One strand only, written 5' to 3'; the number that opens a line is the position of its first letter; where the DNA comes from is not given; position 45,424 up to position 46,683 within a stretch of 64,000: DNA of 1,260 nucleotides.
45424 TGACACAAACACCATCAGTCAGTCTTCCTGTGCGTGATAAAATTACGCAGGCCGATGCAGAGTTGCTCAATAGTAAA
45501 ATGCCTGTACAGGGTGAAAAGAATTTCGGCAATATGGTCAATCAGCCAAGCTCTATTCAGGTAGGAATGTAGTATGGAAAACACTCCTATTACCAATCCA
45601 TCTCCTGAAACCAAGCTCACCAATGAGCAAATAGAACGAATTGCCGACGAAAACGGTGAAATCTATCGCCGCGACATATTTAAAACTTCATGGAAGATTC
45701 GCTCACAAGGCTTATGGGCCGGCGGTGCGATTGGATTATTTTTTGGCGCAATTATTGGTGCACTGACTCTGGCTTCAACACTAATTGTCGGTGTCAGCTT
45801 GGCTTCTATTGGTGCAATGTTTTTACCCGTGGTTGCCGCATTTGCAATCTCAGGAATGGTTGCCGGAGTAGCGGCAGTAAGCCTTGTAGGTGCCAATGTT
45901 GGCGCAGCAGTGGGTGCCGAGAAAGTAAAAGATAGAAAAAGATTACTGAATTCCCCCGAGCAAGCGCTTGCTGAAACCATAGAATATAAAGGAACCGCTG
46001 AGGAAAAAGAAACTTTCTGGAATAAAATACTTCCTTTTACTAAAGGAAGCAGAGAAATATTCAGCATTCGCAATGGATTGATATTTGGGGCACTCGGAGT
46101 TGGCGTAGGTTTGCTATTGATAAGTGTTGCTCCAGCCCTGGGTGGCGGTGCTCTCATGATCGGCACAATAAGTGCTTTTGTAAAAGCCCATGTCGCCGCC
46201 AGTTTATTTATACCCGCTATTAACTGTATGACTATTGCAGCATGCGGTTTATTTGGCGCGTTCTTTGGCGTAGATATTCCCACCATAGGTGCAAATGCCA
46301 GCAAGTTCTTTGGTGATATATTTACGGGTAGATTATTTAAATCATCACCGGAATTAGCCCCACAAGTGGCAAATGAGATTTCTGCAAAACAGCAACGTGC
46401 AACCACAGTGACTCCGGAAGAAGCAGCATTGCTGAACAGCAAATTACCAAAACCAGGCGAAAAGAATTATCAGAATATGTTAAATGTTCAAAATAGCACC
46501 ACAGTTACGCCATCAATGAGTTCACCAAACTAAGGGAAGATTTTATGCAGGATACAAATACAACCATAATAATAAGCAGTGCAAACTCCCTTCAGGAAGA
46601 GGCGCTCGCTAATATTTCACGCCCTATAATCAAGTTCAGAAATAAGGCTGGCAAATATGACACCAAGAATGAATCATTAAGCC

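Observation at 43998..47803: Five-gene ORFan cluster encoding a paralogous family of repeated glycine-zipper hydrophobic-hairpin proteins (candidate novel membrane or effector system)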

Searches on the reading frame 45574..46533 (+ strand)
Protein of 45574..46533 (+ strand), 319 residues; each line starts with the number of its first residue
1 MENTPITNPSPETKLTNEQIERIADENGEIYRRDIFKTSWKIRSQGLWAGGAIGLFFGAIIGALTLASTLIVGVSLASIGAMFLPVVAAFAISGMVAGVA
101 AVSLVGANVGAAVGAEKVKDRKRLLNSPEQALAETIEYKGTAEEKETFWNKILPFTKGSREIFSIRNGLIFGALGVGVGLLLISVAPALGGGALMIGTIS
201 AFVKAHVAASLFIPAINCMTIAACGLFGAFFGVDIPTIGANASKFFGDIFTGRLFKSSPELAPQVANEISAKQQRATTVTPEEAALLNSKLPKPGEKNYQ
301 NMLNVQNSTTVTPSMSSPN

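Call 3: search_protein_families(library=pfam, proteins=[window:45574-46533:+], max_evalue=1)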
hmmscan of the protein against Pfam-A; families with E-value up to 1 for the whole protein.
window:45574-46533:+ (319 aa): 3 families
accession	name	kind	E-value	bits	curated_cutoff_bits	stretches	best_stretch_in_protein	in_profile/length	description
PF24195.1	DUF7420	-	0.095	13.3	27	1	52-126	44-118/124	Family of unknown function (DUF7420)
PF16463.11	Phage_TTP_13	-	0.096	12.7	25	1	196-244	4-50/137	Phage tail tube protein family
PF21808.2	Dynamin-like_hel_bact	-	0.62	9.6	28.3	1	51-127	229-302/373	Bacterial dynamin-like protein, helical domain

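Call 4: search_protein_families(library=ncbifam, proteins=[window:45574-46533:+], max_evalue=1)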
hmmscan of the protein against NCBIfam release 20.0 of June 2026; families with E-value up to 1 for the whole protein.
window:45574-46533:+ (319 aa): 1 family
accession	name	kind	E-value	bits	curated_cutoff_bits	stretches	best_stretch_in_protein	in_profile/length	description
NF053524.1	thylo_ssl2009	equivalog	0.36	11.6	58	0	93-131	9-47/90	ssl2009 family thylakoid membrane protein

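Call 30: search_protein_families(library=padloc, proteins=[window:45574-46533:+], max_evalue=1)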
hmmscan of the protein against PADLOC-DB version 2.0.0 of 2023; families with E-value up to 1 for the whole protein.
window:45574-46533:+ (319 aa): 0 families

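Call 37: find_homologous_proteins(query=A2, max_evalue=0.001)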
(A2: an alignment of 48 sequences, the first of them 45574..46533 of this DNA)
Query A2 (48 sequences) (319 aa, profile of the alignment): 39 proteins with E <= 0.001 among 8000 candidates.
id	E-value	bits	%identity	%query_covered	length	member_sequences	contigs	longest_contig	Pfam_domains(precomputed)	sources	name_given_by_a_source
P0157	1.1e-120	421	28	41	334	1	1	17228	-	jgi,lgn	-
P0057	2.5e-119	417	29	32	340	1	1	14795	-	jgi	jgi:hypothetical protein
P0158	6.4e-117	409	-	-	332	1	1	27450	-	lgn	-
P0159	1.8e-115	404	23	57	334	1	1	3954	-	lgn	-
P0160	7.6e-115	402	34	31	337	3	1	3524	-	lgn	-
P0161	2.4e-114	400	28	32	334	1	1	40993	-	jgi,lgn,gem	-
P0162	1.6e-111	391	26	77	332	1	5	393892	-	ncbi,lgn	-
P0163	4.7e-111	390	30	79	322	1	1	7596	-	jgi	jgi:hypothetical protein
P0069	6.5e-111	389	-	-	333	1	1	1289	-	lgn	-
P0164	1.6e-109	384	36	21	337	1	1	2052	-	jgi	jgi:hypothetical protein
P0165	4.6e-105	370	32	20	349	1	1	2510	-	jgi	jgi:hypothetical protein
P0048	2.2e-104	368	29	33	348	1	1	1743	-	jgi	jgi:hypothetical protein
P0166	3.7e-104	367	27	71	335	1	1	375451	-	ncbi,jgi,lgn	-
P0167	4.6e-103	363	21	29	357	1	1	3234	-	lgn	-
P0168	7.8e-103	362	28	41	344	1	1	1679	-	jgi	jgi:hypothetical protein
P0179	7.6e-97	343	26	61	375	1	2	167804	-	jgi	-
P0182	6.3e-92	327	27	35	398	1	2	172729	-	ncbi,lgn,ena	-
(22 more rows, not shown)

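Call 38: find_encoding_contigs(protein=P0162, flank=10000, max_places=2)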
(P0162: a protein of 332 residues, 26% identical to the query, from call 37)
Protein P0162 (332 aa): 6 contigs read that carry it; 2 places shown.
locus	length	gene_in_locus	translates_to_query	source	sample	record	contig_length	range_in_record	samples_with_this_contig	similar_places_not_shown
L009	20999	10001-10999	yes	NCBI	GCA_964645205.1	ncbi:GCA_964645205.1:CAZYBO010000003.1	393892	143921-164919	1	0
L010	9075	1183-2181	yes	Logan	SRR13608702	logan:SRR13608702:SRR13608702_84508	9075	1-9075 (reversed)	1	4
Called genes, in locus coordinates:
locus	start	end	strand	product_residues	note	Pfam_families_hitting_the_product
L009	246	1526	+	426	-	PF04715: (weak), PF00425:Chorismate_bind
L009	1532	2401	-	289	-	PF20560:MotA_N, PF01618:MotA_ExbB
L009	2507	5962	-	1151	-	PF02811:PHP, PF07733:DNA_pol3_alpha, PF17657:DNA_pol3_finger, PF14579:HHH_6, PF01336:tRNA_anti-codon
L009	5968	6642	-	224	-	PF00005:ABC_tran, PF02463:SMC_N (faint), PF13304:AAA_21 (faint)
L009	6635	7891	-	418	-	PF12704:MacB_PCD, PF02687:FtsX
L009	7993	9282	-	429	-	PF00587:tRNA-synt_2b, PF03129:HGTP_anticodon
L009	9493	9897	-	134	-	PF00903:Glyoxalase, PF13468:Glyoxalase_3, PF13669:Glyoxalase_4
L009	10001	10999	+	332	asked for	-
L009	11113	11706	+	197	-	-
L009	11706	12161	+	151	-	-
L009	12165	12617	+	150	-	-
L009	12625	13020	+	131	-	-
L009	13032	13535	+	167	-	-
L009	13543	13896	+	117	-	-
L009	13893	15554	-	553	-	PF00753:Lactamase_B, PF12706:Lactamase_B_2 (weak), PF22505:RNase_J_b_CASP, PF07521:RMMBL, PF17770:RNase_J_C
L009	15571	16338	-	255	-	PF03309:Pan_kinase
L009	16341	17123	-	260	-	PF03099:BPL_LplA_LipB, PF16917:BPL_LplA_LipB_2, PF02237:BPL_C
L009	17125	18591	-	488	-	PF00361:Proton_antipo_M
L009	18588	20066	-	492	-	PF01059:Oxidored_q5_N (weak), PF00361:Proton_antipo_M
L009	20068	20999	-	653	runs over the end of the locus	PF00662:Proton_antipo_N, PF06455:NADH5_C (faint), PF00361:Proton_antipo_M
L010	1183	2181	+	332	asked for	-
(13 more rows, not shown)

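Call 39: find_encoding_contigs(protein=P0166, flank=10000, max_places=2)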
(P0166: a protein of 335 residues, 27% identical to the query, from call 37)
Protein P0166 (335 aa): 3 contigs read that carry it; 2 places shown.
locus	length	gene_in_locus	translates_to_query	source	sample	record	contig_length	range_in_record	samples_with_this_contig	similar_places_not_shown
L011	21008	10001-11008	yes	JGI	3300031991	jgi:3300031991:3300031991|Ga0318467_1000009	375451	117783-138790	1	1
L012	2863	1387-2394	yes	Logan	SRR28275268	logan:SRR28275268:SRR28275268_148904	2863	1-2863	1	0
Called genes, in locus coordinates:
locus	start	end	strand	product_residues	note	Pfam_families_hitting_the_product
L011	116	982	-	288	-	PF20560:MotA_N, PF01618:MotA_ExbB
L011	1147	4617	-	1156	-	PF02811:PHP, PF07733:DNA_pol3_alpha, PF17657:DNA_pol3_finger, PF14579:HHH_6, PF01336:tRNA_anti-codon (weak)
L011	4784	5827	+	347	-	-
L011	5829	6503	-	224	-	PF00005:ABC_tran, PF02463:SMC_N (faint), PF13304:AAA_21 (faint)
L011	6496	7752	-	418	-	PF12704:MacB_PCD, PF02687:FtsX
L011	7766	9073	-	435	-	PF00587:tRNA-synt_2b, PF03129:HGTP_anticodon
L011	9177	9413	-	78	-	PF07330:DUF1467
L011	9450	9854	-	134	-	PF00903:Glyoxalase, PF13468:Glyoxalase_3, PF13669:Glyoxalase_4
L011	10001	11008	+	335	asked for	-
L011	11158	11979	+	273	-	-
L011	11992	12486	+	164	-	-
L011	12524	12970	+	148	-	-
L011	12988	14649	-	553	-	PF00753:Lactamase_B, PF12706:Lactamase_B_2 (weak), PF22505:RNase_J_b_CASP, PF07521:RMMBL, PF17770:RNase_J_C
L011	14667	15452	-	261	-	PF03309:Pan_kinase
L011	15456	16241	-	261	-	PF03099:BPL_LplA_LipB, PF16917:BPL_LplA_LipB_2, PF02237:BPL_C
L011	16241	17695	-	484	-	PF00361:Proton_antipo_M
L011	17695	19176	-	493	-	PF01059:Oxidored_q5_N (weak), PF00361:Proton_antipo_M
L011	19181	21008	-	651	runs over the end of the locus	PF00662:Proton_antipo_N, PF00361:Proton_antipo_M, PF06455:NADH5_C (weak)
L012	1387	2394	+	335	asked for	-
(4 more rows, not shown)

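Call 40: find_encoding_contigs(protein=P0182, flank=10000, max_places=2)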
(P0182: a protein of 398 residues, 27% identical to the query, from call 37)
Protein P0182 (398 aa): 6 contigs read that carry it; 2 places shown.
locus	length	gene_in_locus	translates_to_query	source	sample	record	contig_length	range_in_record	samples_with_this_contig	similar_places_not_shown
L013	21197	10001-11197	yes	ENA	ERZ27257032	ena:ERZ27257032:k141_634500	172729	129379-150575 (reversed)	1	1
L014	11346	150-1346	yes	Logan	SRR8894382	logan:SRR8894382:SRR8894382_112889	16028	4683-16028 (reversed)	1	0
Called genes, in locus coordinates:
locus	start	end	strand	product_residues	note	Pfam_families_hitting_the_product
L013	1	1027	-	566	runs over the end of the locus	PF00512:HisKA, PF02518:HATPase_c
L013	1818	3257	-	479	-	PF01523:PmbA_TldD_1st, PF19290:PmbA_TldD_2nd, PF19289:PmbA_TldD_3rd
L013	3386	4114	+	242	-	PF02790:COX2_TM, PF00116:COX2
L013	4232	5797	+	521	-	PF00115:COX1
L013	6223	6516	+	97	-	-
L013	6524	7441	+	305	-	PF01040:UbiA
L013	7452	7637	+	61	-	-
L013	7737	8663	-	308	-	PF06258:Mito_fiss_Elm1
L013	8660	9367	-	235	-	PF20582:UPF0758_N (weak), PF04002:RadC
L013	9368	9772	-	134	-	PF00903:Glyoxalase, PF13468:Glyoxalase_3, PF13669:Glyoxalase_4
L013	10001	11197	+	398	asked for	-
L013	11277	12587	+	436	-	PF01656:CbiA, PF13500:AAA_26 (faint), PF07685:GATase_3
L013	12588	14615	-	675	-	PF00270:DEAD (faint), PF04851:ResIII, PF17757:UvrB_inter, PF27431:UvrB_3rd, PF00271:Helicase_C, PF12344:UvrB, PF02151:UVR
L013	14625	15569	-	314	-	PF00482:T2SSF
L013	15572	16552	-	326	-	PF00482:T2SSF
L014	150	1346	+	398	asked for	-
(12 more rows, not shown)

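Call 54: predict_structure(alignment_id=A3)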
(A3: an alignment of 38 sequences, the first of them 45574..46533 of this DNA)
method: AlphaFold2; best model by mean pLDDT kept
length: 319 residues; sequences in the alignment: 38
mean_pLDDT: 69.6   pTM: 0.49
mean pLDDT of the five models: 69.6, 65.3, 64.1, 63.5, 60.4
residues with pLDDT >= 90: 0; 70-90: 186; 50-70: 94; < 50: 39
segments of 3 or more residues with pLDDT < 50: 148-157, 191-197, 306-317
pLDDT, mean of each block of 10 residues (from residue 1): 53 68 71 77 82 83 80 78 82 83 81 81 84 79 53 48 78 84 73 48 52 74 81 69 72 70 67 59 64 52 50 45
secondary structure, 60 per line:
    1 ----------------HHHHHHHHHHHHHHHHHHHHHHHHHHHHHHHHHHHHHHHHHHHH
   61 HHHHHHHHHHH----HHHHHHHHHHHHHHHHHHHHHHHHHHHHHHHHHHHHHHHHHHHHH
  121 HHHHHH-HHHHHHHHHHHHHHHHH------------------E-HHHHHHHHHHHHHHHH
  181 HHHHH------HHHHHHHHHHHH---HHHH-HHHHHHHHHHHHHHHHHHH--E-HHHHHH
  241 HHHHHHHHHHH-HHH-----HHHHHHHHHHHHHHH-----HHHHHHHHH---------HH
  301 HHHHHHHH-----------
elements in order: H17-71 H76-126 H128-144 H165-185 H192-203 H207-210 H212-230 H235-251 H261-275 H281-289 H299-308

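Call 57: fold_search(model_id=the predicted structure, library=pdb)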
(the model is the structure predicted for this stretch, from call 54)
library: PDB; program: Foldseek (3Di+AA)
matches with E <= 10: 14; with E <= 0.001: 0
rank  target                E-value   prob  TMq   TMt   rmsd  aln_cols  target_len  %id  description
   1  8xo1_A                1.3e+00  0.08  0.14  0.13  35.4       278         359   13  Human KCNQ2-CaM in complex with QO-83 (released 2025-01-01)
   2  8yfu_B                4.8e+00  0.06  0.21  0.13  35.1       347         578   12  Cryo EM structure of human phosphate channel XPR1 at intermediate state (released 2024-10-09)
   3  7a0g_FFF              5.3e+00  0.06  0.17  0.17  46.6       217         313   15  Structure of the SmhB pore of the tripartite alpha-pore forming toxin, Smh, from Serratia marcescens. (released 2021-03-31)
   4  7ajq_A                5.9e+00  0.08  0.18  0.22  17.8       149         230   21  cryo-EM structure of ExbBD from Serratia Marcescens (released 2021-10-06)
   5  9oci_B                5.9e+00  0.02  0.11  0.08  21.6       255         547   16  Transporter associated with antigen processing (TAP) bound to the viral protein rhUS6 in the outward-facing open state (released 2025-09-10)
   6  5sv1_J                6.2e+00  0.05  0.13  0.17  14.6       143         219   21  Structure of the ExbB/ExbD complex from E. coli at pH 4.5 (released 2016-09-28)
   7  6ye4_A                6.5e+00  0.08  0.17  0.21  17.8       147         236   18  Structure of ExbB pentamer from Serratia marcescens by single particle cryo electron microscopy (released 2021-03-31)
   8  7sqc_1G               7.6e+00  0.05  0.14  0.23  22.3       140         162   18  Ciliary C1 central pair apparatus isolated from Chlamydomonas reinhardtii (released 2022-04-13)
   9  5h3d_B                7.6e+00  0.02  0.14  0.13  34.0       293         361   17  Helical structure of membrane tubules decorated by ACAP1 (BARPH doamin) protein by cryo-electron microscopy and MD sim (released 2019-01-16)
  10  8x2t                  8.4e+00  0.03  0.16  0.14  62.8       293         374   10  The Crystal Structure of FES from Biortus. (released 2023-12-27)
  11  5bw9_g                9.4e+00  0.06  0.15  0.30  22.6       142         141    8  Crystal Structure of Yeast V1-ATPase in the Autoinhibited Form (released 2016-06-08)
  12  5sv0_F                9.9e+00  0.04  0.15  0.19  13.9       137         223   20  Structure of the ExbB/ExbD complex from E. coli at pH 7.0 (released 2016-09-28)
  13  5sv0_C                9.9e+00  0.03  0.14  0.18  13.0       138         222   21  Structure of the ExbB/ExbD complex from E. coli at pH 7.0 (released 2016-09-28)
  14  4dyl                  9.9e+00  0.02  0.16  0.14  60.4       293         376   10  F-BAR domain of human FES tyrosine kinase (released 2012-04-04)

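Call 60: search_protein_families(library=pfam, proteins=[L009:12165-12617:+, L009:13032-13535:+, L009:13543-13896:+, L009:11113-11706:+, L011:11158-11979:+, P0162], max_evalue=0.1)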
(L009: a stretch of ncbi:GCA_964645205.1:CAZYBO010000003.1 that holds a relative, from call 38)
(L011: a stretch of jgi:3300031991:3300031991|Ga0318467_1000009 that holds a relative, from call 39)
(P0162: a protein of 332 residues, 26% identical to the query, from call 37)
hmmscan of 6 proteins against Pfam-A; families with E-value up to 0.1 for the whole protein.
L009:12165-12617:+ (150 aa): 0 families

L009:13032-13535:+ (167 aa): 2 families
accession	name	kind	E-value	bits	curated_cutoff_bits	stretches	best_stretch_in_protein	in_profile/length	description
PF02602.20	HEM4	-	0.01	15.4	27.5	1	16-53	108-146/231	Uroporphyrinogen-III synthase HemD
PF02514.21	CobN-Mg_chel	-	0.082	11.1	24.5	1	37-120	92-173/1090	CobN/Magnesium Chelatase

L009:13543-13896:+ (117 aa): 0 families

L009:11113-11706:+ (197 aa): 0 families

L011:11158-11979:+ (273 aa): 0 families

P0162 (332 aa): 0 families

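Call 63: search_solved_structures(query=A3, max_evalue=10)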
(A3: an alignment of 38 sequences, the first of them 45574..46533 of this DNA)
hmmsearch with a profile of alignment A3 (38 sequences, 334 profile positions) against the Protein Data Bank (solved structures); distinct sequences matched with E-value up to 10: 13.
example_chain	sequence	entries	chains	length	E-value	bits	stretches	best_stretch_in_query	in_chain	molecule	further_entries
3jqh_A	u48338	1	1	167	6.3e-05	25.8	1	120-153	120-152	C-type lectin domain family 4 member M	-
8ebt_K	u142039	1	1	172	0.31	13.7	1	101-169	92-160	DNA repair protein complementing XP-A cells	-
28ke_N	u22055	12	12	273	0.56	12.8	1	101-168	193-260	DNA repair protein complementing XP-A cells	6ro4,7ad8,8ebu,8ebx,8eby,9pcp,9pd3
8wze_C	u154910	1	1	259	0.98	12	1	121-226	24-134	RSV pre-fusion glycoprotein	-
6eae_F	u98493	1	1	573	1.5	11.4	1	121-226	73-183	Fusion glycoprotein F0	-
5udd_A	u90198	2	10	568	1.6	11.4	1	121-225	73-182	Fusion glycoprotein F0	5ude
7sul_A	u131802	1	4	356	3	10.5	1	26-49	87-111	Protein transport protein Sec31A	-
5apu_A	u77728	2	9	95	4.8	9.8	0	120-154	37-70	GENERAL CONTROL PROTEIN GCN4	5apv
7o9v_A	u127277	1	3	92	5.3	9.6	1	120-168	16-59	General control transcription factor GCN4,hypothetical protein OMM_04225 residues 244-274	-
7o92_A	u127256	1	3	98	6.1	9.4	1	119-186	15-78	hypothetical protein UY81_C0065G0003 residues 18-54 from Candidatus Giovannonibacteria bac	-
2wpr_A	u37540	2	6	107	6.6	9.3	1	121-168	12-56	TRIMERIC AUTOTRANSPORTER ADHESIN FRAGMENT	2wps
3qh9_A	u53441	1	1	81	7.4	9.1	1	111-164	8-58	Liprin-beta-2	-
7oac_A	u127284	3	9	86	7.9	9.1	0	120-161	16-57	General control transcription factor GCN4,conserved hypothetical protein residues 311-335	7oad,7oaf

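Call 64: search_protein_families(library=phrogs, proteins=[window:45574-46533:+], max_evalue=0.1)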
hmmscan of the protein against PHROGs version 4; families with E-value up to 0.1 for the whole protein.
window:45574-46533:+ (319 aa): 1 family
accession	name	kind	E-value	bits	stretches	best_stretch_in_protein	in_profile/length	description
phrog_34863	-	unknown function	0.054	12.5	1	29-140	371-478/966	-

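Call 66: find_encoding_contigs(protein=P0179, flank=10000, max_places=1)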
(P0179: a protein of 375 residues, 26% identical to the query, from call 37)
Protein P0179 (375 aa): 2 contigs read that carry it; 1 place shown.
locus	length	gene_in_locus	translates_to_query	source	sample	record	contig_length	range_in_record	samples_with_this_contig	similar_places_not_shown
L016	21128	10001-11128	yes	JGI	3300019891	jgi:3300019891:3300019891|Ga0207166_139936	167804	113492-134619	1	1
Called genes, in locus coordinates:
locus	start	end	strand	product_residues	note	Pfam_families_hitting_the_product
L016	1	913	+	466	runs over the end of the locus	PF00206:Lyase_1, PF10415:FumaraseC_C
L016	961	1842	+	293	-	PF00254:FKBP_C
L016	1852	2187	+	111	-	PF02452:PemK_toxin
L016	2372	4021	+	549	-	PF01136:Peptidase_U32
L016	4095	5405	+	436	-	-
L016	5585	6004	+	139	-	-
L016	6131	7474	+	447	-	PF05036:SPOR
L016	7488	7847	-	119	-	PF04993:TfoX_N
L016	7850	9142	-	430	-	PF00587:tRNA-synt_2b, PF03129:HGTP_anticodon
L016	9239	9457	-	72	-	PF07330:DUF1467 (faint)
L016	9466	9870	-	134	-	PF00903:Glyoxalase, PF13468:Glyoxalase_3 (weak), PF13669:Glyoxalase_4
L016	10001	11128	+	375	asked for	-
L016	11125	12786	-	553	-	PF00753:Lactamase_B, PF12706:Lactamase_B_2, PF22505:RNase_J_b_CASP, PF07521:RMMBL, PF17770:RNase_J_C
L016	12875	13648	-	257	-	PF03309:Pan_kinase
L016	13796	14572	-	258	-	PF03099:BPL_LplA_LipB, PF16917:BPL_LplA_LipB_2, PF02237:BPL_C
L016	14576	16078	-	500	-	PF00361:Proton_antipo_M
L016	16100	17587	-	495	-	PF00361:Proton_antipo_M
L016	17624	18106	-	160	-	PF05101:VirB3 (weak)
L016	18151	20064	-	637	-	PF00662:Proton_antipo_N, PF06455:NADH5_C (faint), PF00361:Proton_antipo_M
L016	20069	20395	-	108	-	PF00420:Oxidored_q2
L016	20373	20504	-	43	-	-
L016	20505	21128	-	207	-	PF00499:Oxidored_q3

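Call 72: search_dna_similar(query=P0162, collection=plasmids, mode=protein, max_evalue=0.001, max_rows=10)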
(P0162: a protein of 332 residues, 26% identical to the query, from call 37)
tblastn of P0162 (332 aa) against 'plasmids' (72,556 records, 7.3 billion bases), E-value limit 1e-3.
No match.

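Call 85: find_related_loci(query=A3, collection=viral_contigs, flank=5000)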
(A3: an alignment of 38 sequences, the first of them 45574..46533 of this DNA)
Query A3 (319 aa) in viral_contigs; peptide patterns used: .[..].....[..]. (x = any residue, [..] = any of these).
2 stretches matched a pattern, but none encodes a relative of the query by tblastn (E <= 1e-3).
